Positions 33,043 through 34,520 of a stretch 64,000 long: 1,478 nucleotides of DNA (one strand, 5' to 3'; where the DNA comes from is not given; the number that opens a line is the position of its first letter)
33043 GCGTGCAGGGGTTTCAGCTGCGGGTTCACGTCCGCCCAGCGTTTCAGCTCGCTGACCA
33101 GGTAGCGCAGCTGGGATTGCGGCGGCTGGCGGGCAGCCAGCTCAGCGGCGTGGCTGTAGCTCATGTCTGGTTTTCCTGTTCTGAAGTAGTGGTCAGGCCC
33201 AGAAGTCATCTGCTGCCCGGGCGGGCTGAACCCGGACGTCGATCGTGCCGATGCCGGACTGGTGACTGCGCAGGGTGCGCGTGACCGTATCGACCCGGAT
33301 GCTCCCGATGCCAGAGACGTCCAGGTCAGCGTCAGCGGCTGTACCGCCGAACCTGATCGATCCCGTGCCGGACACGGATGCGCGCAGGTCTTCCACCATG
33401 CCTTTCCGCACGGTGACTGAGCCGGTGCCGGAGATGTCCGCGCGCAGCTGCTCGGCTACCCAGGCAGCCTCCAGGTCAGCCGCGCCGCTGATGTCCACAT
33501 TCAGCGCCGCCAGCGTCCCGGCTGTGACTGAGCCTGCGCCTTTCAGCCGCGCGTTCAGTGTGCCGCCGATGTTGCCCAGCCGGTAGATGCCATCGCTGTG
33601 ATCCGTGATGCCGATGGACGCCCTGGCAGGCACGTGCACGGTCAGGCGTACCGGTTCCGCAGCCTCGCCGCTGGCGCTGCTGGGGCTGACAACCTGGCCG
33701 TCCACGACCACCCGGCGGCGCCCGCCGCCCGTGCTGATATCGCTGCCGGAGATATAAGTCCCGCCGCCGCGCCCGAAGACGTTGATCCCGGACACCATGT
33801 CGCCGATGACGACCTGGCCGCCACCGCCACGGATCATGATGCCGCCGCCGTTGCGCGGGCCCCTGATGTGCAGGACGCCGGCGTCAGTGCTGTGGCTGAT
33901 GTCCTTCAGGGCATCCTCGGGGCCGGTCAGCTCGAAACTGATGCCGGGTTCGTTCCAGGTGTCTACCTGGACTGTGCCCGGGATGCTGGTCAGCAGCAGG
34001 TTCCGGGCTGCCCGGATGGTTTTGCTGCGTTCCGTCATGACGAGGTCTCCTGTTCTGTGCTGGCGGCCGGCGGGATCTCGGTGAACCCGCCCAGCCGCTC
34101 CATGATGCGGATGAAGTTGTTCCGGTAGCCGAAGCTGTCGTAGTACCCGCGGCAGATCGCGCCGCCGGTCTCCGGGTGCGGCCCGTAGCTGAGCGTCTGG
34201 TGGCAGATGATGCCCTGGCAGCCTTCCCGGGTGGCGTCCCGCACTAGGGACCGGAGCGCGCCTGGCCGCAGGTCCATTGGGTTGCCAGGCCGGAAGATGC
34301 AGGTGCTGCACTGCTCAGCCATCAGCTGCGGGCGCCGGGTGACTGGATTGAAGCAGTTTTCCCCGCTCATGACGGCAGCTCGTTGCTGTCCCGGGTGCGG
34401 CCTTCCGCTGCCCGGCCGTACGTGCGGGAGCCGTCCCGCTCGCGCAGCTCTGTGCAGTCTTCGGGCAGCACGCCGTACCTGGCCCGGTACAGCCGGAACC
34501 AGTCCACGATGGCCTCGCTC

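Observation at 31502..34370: Membrane module: SPFH/band-7 protein, small 2-TM partner and DUF2807/DUF4097 beta-helix protein inside a phage-like early operon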

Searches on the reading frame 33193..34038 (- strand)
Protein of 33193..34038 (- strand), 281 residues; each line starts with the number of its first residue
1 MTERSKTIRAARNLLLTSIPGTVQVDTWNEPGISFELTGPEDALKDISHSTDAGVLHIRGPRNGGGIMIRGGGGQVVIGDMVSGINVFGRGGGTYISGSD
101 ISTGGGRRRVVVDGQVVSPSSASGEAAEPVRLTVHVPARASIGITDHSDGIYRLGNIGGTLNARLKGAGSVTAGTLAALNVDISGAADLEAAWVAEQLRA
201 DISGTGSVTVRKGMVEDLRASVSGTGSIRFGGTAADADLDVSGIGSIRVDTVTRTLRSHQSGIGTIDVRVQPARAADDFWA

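Call 3: search_protein_families(library=pfam, proteins=[window:33193-34038:-], max_evalue=1)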
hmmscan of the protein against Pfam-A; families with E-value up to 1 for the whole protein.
window:33193-34038:- (281 aa): 1 family
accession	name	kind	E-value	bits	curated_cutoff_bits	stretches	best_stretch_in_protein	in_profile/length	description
PF10988.14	DUF2807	-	2.2e-10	41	24.2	2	196-271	87-162/181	Putative auto-transporter adhesin, head GIN domain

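Call 4: search_protein_families(library=phrogs, proteins=[window:33193-34038:-], max_evalue=0.1)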
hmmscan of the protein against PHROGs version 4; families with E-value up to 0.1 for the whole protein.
window:33193-34038:- (281 aa): 0 families

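Call 9: find_encoding_contigs(protein=window:33193-34038:-, flank=10000, max_places=6)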
Protein window:33193-34038:- (281 aa): no gene with exactly this product is on record in the collection.

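Call 11: find_related_loci(query=window:33193-34038:-, collection=viral_contigs, flank=10000)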
Query window:33193-34038:- (281 aa) in viral_contigs; peptide patterns used: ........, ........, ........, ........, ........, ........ (x = any residue, [..] = any of these).
56 stretches matched a pattern, but none encodes a relative of the query by tblastn (E <= 1e-3).

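Call 13: find_homologous_proteins(query=window:33193-34038:-)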
Query window:33193-34038:- (281 aa): 20 proteins with E <= 0.001 among 8000 candidates.
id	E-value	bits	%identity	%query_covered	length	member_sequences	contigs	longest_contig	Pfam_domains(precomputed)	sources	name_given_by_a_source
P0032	1.7e-171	587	100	100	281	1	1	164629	PF10988.15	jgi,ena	-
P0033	1.2e-59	220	49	100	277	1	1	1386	PF10988.15,PF13349.13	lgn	-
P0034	6.0e-58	214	45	100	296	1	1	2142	PF10988.15,PF13349.13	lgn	-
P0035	2.2e-54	203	45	100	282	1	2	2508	PF10988.15,PF13349.13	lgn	-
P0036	9.5e-54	201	45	99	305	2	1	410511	PF10988.15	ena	-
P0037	6.2e-52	195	48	100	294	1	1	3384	PF10988.15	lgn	-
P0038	6.3e-51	191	46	100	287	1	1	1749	PF10988.15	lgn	-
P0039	4.8e-16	77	32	93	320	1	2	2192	PF10988.15,PF13349.13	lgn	-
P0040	2.2e-13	68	29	96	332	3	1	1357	PF10988.15,PF13349.13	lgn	-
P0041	3.9e-11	61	29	96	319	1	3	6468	PF10988.15,PF13349.13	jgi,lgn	-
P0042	3.0e-10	58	32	96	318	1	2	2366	PF10988.15,PF13349.13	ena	-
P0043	4.5e-8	51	28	40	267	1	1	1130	PF10988.15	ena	-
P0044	1.4e-7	49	35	42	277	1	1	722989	PF10988.15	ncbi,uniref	ncbi:hypothetical protein ACO2Q0_12435 [Phenylobacterium sp. VNQ135]|uniref:hypothetical protein n=1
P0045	1.1e-6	46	44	32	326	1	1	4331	PF10988.15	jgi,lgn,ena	jgi:hypothetical protein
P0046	2.0e-6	46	36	35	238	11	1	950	PF10988.15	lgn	-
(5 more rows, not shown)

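Call 17: find_encoding_contigs(protein=P0036, flank=10000, max_places=3)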
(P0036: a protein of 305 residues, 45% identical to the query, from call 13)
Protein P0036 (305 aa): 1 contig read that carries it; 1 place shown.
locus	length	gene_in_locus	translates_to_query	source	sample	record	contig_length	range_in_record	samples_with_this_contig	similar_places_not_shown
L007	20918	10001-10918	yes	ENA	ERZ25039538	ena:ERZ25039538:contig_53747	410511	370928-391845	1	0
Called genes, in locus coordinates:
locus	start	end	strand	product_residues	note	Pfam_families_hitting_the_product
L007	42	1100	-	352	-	-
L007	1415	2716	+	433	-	PF03496:ADPrib_exo_Tox (weak)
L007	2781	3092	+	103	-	-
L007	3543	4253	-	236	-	-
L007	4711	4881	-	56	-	-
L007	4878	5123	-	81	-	-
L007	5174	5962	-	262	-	-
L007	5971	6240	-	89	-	-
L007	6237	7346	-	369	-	-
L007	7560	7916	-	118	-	-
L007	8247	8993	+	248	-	-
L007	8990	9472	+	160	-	PF25735:Phage_L5_gp82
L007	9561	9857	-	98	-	-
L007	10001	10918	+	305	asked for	PF10988:DUF2807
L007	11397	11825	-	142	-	PF21818:DUF6884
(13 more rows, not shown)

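Call 21: search_dna_similar(query=window:33193-34038:-, collection=phages, mode=protein, max_rows=30, max_evalue=0.01)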
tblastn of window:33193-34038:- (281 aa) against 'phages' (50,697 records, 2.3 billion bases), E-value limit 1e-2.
No match.

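Call 22: search_protein_families(library=padloc, proteins=[window:33193-34038:-], max_evalue=0.1)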
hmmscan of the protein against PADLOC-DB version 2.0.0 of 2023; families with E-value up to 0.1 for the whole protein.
window:33193-34038:- (281 aa): 0 families

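Call 23: search_protein_families(library=ncbifam, proteins=[window:33193-34038:-], max_evalue=0.1)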
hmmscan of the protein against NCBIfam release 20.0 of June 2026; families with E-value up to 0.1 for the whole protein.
window:33193-34038:- (281 aa): 0 families

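Call 38: find_encoding_contigs(protein=P0037, flank=10000, max_places=3)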
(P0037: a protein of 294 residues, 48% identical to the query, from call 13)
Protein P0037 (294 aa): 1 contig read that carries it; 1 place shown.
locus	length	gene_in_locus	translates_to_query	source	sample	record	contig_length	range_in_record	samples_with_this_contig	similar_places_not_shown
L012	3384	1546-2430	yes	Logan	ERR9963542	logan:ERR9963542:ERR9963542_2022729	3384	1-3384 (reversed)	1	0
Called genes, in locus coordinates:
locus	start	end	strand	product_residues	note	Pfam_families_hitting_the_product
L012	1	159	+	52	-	?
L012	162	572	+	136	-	-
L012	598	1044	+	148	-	-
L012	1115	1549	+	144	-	-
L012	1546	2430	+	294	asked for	PF10988:DUF2807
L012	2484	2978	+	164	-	-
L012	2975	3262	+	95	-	-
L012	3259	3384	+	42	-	?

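Call 49: search_solved_structures(query=A1, max_evalue=1)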
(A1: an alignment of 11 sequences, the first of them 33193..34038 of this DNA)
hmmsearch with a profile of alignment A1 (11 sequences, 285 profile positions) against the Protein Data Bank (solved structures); distinct sequences matched with E-value up to 1: 16.
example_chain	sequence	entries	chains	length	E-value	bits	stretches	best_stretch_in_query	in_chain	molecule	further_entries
3lyc_A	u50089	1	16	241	1.4e-14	57.3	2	201-272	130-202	Putative pectinase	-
3jx8_A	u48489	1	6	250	5.3e-14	55.3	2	178-273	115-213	Putative lipoprotein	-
3pet_A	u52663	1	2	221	2.1e-11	46.8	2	185-271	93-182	Putative adhesin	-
3ljy_A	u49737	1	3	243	1.5e-09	40.7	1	178-273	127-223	putative adhesin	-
4opw_A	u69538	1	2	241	1.1e-08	37.9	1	193-252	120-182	Uncharacterized protein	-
4ygu_A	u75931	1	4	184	1.1e-06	31.4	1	180-255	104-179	putative adhesin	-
7ouu_A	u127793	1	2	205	0.019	17.4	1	112-160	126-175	Isoform 2 of Filamin-C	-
7ouv_A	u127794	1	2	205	0.02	17.3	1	112-160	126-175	Isoform 2 of Filamin-C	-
7p0e_A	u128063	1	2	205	0.04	16.4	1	112-160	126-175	Isoform 2 of Filamin-C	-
7dkk_A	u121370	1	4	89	0.094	15.1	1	4-46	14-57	De novo design protein XM2H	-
2eab_A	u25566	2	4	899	0.17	14.3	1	108-170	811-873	Alpha-fucosidase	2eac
2ead_A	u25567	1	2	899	0.17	14.3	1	108-170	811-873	Alpha-fucosidase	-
2eae_A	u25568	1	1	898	0.22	13.9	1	108-170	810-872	Alpha-fucosidase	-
5nms_B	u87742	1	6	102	0.35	13.2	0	32-70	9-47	25.3 kDa heat shock protein, chloroplastic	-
9fsa_A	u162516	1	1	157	0.52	12.7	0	72-170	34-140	S-layer protein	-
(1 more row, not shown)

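Call 55: predict_structure(alignment_id=A1)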
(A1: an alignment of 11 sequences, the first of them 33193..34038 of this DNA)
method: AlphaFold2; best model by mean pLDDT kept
length: 281 residues; sequences in the alignment: 11
mean_pLDDT: 78.8   pTM: 0.73
mean pLDDT of the five models: 78.8, 77.8, 77.6, 76.9, 75.5
residues with pLDDT >= 90: 172; 70-90: 34; 50-70: 12; < 50: 63
segments of 3 or more residues with pLDDT < 50: 65-125
pLDDT, mean of each block of 10 residues (from residue 1): 88 93 94 93 88 94 48 28 28 27 31 35 57 96 92 96 94 98 97 98 98 98 98 97 97 96 94 58 49
secondary structure, 60 per line:
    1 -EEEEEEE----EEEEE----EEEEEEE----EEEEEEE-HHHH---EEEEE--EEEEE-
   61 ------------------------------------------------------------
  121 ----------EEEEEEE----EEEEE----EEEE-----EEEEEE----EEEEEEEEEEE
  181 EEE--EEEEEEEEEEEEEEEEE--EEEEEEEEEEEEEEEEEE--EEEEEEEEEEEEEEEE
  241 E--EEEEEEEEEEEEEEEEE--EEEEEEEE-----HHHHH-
elements in order: E2-8 E13-17 E22-28 E33-39 H41-44 E48-52 E55-59 E131-137 E142-146 E151-154 E160-165 E170-183 E186-202 E205-222 E225-241 E244-260 E263-270 H276-280

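Call 59: fold_search(model_id=the predicted structure, library=pdb)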
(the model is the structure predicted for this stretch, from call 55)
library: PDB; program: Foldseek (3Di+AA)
matches with E <= 10: 59; with E <= 0.001: 21
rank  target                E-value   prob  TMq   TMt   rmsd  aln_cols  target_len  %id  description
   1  3pet_A                1.7e-06  1.00  0.52  0.65   7.5       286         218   16  Crystal structure of a putative adhesin (BF0245) from Bacteroides fragilis NCTC 9343 at 2.07 A resolution (released 2011-02-09)
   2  3lyc_A                3.1e-06  1.00  0.46  0.52   7.9       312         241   10  Crystal structure of Putative pectinase (YP_001304412.1) from Parabacteroides distasonis ATCC 8503 at 2.30 A resolutio (released 2010-03-16)
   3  4opw_A                3.4e-06  1.00  0.55  0.62   5.3       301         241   13  Crystal structure of a putative adhesin (PARMER_02777) from Parabacteroides merdae ATCC 43184 at 1.75 A resolution (released 2014-04-02)
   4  3ljy_B                7.0e-06  1.00  0.54  0.62   6.4       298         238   14  Crystal structure of putative adhesin (YP_001304413.1) from Parabacteroides distasonis ATCC 8503 at 2.41 A resolution (released 2010-03-02)
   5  3ljy_A                7.4e-06  1.00  0.54  0.62   6.2       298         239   14  Crystal structure of putative adhesin (YP_001304413.1) from Parabacteroides distasonis ATCC 8503 at 2.41 A resolution (released 2010-03-02)
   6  4opw_B                7.8e-06  1.00  0.54  0.62   5.3       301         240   13  Crystal structure of a putative adhesin (PARMER_02777) from Parabacteroides merdae ATCC 43184 at 1.75 A resolution (released 2014-04-02)
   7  4qrk                  9.6e-06  1.00  0.28  0.35  10.9       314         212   11  Crystal structure of a putative cell adhesion protein (CLOSPO_03726) from Clostridium sporogenes ATCC 15579 at 1.95 A re (released 2014-07-23)
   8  3lyc_J                1.1e-05  1.00  0.49  0.56   7.4       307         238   11  Crystal structure of Putative pectinase (YP_001304412.1) from Parabacteroides distasonis ATCC 8503 at 2.30 A resolutio (released 2010-03-16)
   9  3lyc_F                1.4e-05  1.00  0.49  0.57   7.1       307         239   10  Crystal structure of Putative pectinase (YP_001304412.1) from Parabacteroides distasonis ATCC 8503 at 2.30 A resolutio (released 2010-03-16)
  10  4ygu_C                1.6e-05  1.00  0.37  0.56   6.9       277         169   13  Crystal structure of a putative adhesin (BACEGG_01763) from Bacteroides eggerthii DSM 20697 at 2.20 A resolution (released 2015-03-11)
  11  3lyc_N                2.4e-05  1.00  0.51  0.59   6.6       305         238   10  Crystal structure of Putative pectinase (YP_001304412.1) from Parabacteroides distasonis ATCC 8503 at 2.30 A resolutio (released 2010-03-16)
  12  3lyc_B                3.9e-05  1.00  0.54  0.63   6.2       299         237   11  Crystal structure of Putative pectinase (YP_001304412.1) from Parabacteroides distasonis ATCC 8503 at 2.30 A resolutio (released 2010-03-16)
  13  3lyc_D                5.3e-05  1.00  0.51  0.59   6.9       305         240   12  Crystal structure of Putative pectinase (YP_001304412.1) from Parabacteroides distasonis ATCC 8503 at 2.30 A resolutio (released 2010-03-16)
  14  4ygu_B                7.2e-05  1.00  0.41  0.63   5.6       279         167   14  Crystal structure of a putative adhesin (BACEGG_01763) from Bacteroides eggerthii DSM 20697 at 2.20 A resolution (released 2015-03-11)
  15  3lyc_L                7.9e-05  1.00  0.48  0.56   6.5       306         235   11  Crystal structure of Putative pectinase (YP_001304412.1) from Parabacteroides distasonis ATCC 8503 at 2.30 A resolutio (released 2010-03-16)
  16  3jx8_D                8.4e-05  1.00  0.45  0.50  10.2       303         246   12  Crystal structure of Putative lipid binding protein (YP_001304415.1) from Parabacteroides distasonis ATCC 8503 at 2.16 (released 2009-11-10)
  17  3jx8_A                8.8e-05  1.00  0.46  0.52   8.6       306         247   13  Crystal structure of Putative lipid binding protein (YP_001304415.1) from Parabacteroides distasonis ATCC 8503 at 2.16 (released 2009-11-10)
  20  3lyc_P                2.6e-04  1.00  0.52  0.61   6.8       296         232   12  Crystal structure of Putative pectinase (YP_001304412.1) from Parabacteroides distasonis ATCC 8503 at 2.30 A resolutio (released 2010-03-16)
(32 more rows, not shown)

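Call 61: find_related_loci(query=A1, collection=viral_contigs, flank=10000)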
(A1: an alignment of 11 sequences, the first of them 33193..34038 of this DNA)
Query A1 (281 aa) in viral_contigs; peptide patterns used: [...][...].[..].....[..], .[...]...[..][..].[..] (x = any residue, [..] = any of these).
20 stretches matched a pattern, but none encodes a relative of the query by tblastn (E <= 1e-3).

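Call 74: find_related_loci(query=A1, collection=genome_contigs, flank=10000)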
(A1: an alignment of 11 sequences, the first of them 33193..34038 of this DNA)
Query A1 (281 aa) in genome_contigs; peptide patterns used: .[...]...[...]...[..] (x = any residue, [..] = any of these).
63 stretches matched a pattern; 27 encode a relative of the query (tblastn E <= 1e-3); 27 distinct loci.
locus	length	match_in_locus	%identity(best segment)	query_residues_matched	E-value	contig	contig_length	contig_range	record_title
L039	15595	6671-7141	29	141-278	2e-12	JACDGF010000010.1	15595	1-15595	MAG: Caulobacteraceae bacterium isolate MGR_bin405 SD2908_NODE_1558_length_15595_cov_0.960434, whole genome shotgun sequ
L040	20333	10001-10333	31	159-268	8e-12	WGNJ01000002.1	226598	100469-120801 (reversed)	MAG: Alphaproteobacteria bacterium isolate RI_251 c_000000117893, whole genome shotgun sequence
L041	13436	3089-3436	36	154-270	2e-11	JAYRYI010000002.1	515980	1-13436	MAG: Caulobacter sp. isolate EBPR_s431bin.1 NODE_19_length_515980_cov_45.797404, whole genome shotgun sequence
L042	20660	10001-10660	29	72-266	1e-10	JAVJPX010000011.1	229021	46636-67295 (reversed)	MAG: Oceanicaulis sp. isolate E1-EBD-16 k141_50034, whole genome shotgun sequence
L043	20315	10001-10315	37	165-268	2e-10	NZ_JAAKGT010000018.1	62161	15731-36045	Caulobacter sp. 602-2 18, whole genome shotgun sequence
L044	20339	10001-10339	33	164-273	4e-10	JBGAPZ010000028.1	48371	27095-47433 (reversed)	MAG: Micropepsaceae bacterium isolate MAG_AAO_H10.59 AAOH10-59_opera_contig_2938, whole genome shotgun sequence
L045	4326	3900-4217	32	164-268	7e-10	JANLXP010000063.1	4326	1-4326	MAG: Alphaproteobacteria bacterium isolate OTE_20_concoct_274 OTE_20_k141_4484294, whole genome shotgun sequence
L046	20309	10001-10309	35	165-266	1e-9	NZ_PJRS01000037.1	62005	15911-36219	Caulobacter zeae strain 410 SGCZ10, whole genome shotgun sequence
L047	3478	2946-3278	33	159-270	1e-9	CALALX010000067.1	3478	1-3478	MAG TPA_asm: uncultured Caulobacter sp. isolate SRR1506984_bin.87_CONCOCT_v1.1_MAG genome assembly, contig: ERZ761607.21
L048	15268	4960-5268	35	165-266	2e-9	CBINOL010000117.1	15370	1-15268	MAG TPA_asm: uncultured Caulobacter sp. isolate SRR16817029_metabat2_7 genome assembly, contig: ERZ27393973.1505, whole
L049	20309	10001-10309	35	165-266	2e-9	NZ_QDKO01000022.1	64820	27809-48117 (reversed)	Caulobacter radicis strain 695 NODE_30_length_64820_cov_62.7403, whole genome shotgun sequence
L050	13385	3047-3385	29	164-275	3e-9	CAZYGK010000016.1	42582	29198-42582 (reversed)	MAG TPA_asm: uncultured Flavobacteriaceae bacterium isolate SRP173033_co1_335 genome assembly, contig: NODE_1196_length_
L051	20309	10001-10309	34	165-266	7e-9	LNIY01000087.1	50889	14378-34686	Caulobacter vibrioides strain T5M6 contig_32, whole genome shotgun sequence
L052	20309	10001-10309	34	165-266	6e-9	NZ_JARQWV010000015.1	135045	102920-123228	Caulobacter endophyticus strain BI NODE_15_length_135045_cov_115.091666, whole genome shotgun sequence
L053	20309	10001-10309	35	165-266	7e-9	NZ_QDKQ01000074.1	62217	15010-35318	Caulobacter endophyticus strain 774 NODE_33_length_62217_cov_64.4101, whole genome shotgun sequence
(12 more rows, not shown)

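Call 75: find_related_loci(query=A1, collection=metagenome_contigs, flank=10000)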
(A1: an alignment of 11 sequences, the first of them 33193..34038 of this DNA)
Query A1 (281 aa) in metagenome_contigs; peptide patterns used: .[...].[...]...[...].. (x = any residue, [..] = any of these).
199 stretches matched a pattern; 93 encode a relative of the query (tblastn E <= 1e-3); the best 80 are kept; 80 distinct loci.
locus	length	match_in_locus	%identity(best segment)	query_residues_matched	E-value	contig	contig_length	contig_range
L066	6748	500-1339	42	1-280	2e-59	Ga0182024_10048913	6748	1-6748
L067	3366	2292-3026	31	10-271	4e-19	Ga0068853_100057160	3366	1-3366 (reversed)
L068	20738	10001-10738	27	1-269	3e-14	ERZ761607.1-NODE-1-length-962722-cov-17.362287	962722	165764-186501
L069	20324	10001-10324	32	161-272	8e-13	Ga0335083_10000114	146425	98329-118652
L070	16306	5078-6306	34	159-268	1e-10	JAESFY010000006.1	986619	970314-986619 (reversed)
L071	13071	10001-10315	37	165-268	8e-10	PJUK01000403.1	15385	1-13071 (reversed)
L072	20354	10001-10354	32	165-281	3e-9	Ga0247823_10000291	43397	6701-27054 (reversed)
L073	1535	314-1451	31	155-266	3e-6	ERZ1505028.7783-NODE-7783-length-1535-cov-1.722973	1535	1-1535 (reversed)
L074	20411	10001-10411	27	121-266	2e-5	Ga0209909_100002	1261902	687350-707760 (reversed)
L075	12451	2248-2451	36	195-264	2e-5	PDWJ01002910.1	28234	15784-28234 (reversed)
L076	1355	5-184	40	210-271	3e-5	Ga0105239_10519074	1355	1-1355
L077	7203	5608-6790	32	167-266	6e-5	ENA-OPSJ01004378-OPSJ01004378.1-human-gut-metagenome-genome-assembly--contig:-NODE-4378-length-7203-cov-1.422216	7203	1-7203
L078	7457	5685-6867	32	167-266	7e-5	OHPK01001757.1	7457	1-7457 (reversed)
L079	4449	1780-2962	32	167-266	6e-5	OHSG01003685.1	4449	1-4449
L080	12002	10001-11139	30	175-266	8e-5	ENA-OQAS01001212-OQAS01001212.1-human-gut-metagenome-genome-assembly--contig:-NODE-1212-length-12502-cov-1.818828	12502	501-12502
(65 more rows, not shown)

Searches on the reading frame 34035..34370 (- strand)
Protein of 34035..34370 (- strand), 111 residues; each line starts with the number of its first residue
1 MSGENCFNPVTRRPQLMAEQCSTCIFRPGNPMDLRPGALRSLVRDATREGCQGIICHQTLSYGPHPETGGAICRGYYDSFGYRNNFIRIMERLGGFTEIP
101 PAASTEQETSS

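Call 3: search_protein_families(library=pfam, proteins=[window:34035-34370:-], max_evalue=1)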
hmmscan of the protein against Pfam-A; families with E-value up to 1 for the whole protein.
window:34035-34370:- (111 aa): 0 families

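Call 4: search_protein_families(library=phrogs, proteins=[window:34035-34370:-], max_evalue=0.1)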
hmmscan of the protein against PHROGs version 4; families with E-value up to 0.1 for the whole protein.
window:34035-34370:- (111 aa): 1 family
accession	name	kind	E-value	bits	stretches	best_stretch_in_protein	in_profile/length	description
phrog_5443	-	unknown function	5.8e-05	23.7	1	17-99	110-197/287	-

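Call 22: search_protein_families(library=padloc, proteins=[window:34035-34370:-], max_evalue=0.1)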
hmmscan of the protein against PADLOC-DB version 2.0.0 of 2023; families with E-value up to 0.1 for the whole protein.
window:34035-34370:- (111 aa): 0 families

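Call 23: search_protein_families(library=ncbifam, proteins=[window:34035-34370:-], max_evalue=0.1)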
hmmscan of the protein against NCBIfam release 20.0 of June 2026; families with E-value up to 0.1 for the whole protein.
window:34035-34370:- (111 aa): 0 families
